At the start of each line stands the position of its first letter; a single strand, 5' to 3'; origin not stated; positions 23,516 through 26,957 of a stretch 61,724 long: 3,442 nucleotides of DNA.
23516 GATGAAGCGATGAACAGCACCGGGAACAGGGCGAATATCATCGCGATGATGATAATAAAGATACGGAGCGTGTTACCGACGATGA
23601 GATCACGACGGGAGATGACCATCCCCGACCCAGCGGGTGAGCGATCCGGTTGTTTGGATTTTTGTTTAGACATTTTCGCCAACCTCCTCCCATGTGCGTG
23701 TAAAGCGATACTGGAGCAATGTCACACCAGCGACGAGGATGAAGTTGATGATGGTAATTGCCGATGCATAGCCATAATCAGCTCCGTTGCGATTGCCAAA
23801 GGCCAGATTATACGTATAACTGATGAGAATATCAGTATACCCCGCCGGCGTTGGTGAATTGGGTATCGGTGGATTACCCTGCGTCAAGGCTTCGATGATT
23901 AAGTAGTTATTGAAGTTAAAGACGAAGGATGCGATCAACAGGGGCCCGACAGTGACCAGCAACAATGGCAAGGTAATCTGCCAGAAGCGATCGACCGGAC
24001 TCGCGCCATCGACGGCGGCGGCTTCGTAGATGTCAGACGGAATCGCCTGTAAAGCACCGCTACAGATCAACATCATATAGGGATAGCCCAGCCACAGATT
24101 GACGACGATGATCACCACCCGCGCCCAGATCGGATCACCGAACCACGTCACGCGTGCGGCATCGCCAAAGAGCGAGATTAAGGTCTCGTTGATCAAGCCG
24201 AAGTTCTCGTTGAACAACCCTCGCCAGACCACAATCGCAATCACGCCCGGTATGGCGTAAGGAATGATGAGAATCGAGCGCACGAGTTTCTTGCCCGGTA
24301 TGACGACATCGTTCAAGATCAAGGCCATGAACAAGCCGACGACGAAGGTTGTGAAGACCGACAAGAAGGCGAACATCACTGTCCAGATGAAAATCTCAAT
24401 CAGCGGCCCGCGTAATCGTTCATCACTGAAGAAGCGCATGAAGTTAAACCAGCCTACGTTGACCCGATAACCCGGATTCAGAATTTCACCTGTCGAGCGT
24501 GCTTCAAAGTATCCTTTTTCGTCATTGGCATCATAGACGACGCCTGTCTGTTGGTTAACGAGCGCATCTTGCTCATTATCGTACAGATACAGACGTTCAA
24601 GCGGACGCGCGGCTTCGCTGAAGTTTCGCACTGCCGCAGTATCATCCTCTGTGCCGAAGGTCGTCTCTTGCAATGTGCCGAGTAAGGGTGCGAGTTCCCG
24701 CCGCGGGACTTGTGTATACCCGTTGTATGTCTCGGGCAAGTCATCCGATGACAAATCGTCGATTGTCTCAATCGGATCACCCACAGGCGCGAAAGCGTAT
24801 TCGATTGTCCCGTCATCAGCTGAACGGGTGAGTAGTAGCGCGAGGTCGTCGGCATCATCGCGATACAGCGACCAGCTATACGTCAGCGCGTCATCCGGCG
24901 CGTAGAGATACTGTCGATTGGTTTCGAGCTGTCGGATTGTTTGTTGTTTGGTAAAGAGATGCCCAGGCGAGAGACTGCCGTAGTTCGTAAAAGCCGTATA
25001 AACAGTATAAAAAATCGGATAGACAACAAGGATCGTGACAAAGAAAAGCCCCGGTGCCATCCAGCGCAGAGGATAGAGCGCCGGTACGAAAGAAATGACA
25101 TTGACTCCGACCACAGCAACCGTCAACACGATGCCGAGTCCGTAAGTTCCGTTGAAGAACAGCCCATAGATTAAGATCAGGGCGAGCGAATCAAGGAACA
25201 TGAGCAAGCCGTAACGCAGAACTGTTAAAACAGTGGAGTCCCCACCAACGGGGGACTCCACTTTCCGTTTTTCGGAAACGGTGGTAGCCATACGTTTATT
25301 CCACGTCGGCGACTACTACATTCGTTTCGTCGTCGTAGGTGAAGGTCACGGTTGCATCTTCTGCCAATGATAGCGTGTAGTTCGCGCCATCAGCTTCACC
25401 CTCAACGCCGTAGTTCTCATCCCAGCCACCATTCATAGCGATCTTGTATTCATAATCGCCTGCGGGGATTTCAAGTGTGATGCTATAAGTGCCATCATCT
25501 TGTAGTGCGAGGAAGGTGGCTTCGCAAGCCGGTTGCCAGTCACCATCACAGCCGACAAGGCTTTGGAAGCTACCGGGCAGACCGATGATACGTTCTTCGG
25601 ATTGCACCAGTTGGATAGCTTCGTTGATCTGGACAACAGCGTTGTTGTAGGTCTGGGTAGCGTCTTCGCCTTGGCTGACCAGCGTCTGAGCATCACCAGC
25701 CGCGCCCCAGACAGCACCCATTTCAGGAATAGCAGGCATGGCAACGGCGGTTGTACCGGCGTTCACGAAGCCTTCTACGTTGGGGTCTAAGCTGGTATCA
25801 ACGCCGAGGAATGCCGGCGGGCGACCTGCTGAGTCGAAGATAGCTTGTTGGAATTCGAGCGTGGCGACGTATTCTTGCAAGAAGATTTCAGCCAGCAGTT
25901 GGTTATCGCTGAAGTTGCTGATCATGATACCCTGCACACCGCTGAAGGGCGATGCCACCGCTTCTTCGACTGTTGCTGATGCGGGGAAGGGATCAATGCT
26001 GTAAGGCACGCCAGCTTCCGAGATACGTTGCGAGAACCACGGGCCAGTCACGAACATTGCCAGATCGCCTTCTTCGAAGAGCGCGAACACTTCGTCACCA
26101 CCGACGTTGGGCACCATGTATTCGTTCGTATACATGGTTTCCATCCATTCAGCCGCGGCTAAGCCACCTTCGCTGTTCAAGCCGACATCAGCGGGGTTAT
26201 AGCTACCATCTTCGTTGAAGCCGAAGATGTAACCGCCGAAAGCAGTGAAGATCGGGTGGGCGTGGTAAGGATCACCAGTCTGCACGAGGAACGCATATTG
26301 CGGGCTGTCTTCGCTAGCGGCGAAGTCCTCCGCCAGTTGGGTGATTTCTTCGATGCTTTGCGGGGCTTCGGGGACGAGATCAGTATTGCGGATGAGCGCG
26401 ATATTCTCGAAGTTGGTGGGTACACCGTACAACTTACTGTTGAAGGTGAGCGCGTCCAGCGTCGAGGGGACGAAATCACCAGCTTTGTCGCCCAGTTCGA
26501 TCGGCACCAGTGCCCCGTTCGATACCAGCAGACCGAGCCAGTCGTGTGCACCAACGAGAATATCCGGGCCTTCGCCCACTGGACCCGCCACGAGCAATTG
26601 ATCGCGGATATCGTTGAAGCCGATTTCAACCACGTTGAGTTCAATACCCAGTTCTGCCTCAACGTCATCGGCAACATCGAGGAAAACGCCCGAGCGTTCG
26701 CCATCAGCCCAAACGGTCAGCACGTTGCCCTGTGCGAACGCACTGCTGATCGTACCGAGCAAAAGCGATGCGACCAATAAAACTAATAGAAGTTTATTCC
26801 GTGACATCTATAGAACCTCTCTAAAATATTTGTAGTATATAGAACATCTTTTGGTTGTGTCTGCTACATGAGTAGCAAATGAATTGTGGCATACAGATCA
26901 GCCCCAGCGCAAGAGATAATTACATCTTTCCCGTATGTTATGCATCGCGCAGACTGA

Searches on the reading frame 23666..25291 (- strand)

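Call 72: search_protein_families(library=pfam, proteins=[window:23666-25291:-], max_evalue=0.00001)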
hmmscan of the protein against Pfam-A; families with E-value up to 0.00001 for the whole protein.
window:23666-25291:- (541 aa): 3 families
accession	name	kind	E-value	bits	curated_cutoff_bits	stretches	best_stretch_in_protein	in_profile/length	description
PF00528.27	BPD_transp_1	-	1.8e-19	70.6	26.4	1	317-530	3-178/184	Binding-protein-dependent transport system inner membrane component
PF16296.10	TM_PBP2_N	-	8.8e-14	51.7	31.4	1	84-158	2-74/83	N-terminal of TM subunit in PBP-dependent ABC transporters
PF14785.11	MalF_P2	-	2e-07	31.6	34.4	1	219-280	102-164/164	Maltose transport system permease protein MalF P2 domain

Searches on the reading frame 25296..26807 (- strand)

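Call 72: search_protein_families(library=pfam, proteins=[window:25296-26807:-], max_evalue=0.00001)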
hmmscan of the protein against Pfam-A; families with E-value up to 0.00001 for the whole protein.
window:25296-26807:- (503 aa): 3 families
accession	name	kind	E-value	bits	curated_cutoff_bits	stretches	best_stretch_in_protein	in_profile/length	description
PF13416.11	SBP_bac_8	-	1.2e-37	130.6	27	1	46-338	3-267/279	Bacterial extracellular solute-binding protein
PF22058.2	X25_BaPul_like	-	6.7e-31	106.7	27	1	409-497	3-86/87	Pullulanase X25 domain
PF01547.30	SBP_bac_1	-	1.7e-25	91.1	26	1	50-310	18-297/307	Bacterial extracellular solute-binding protein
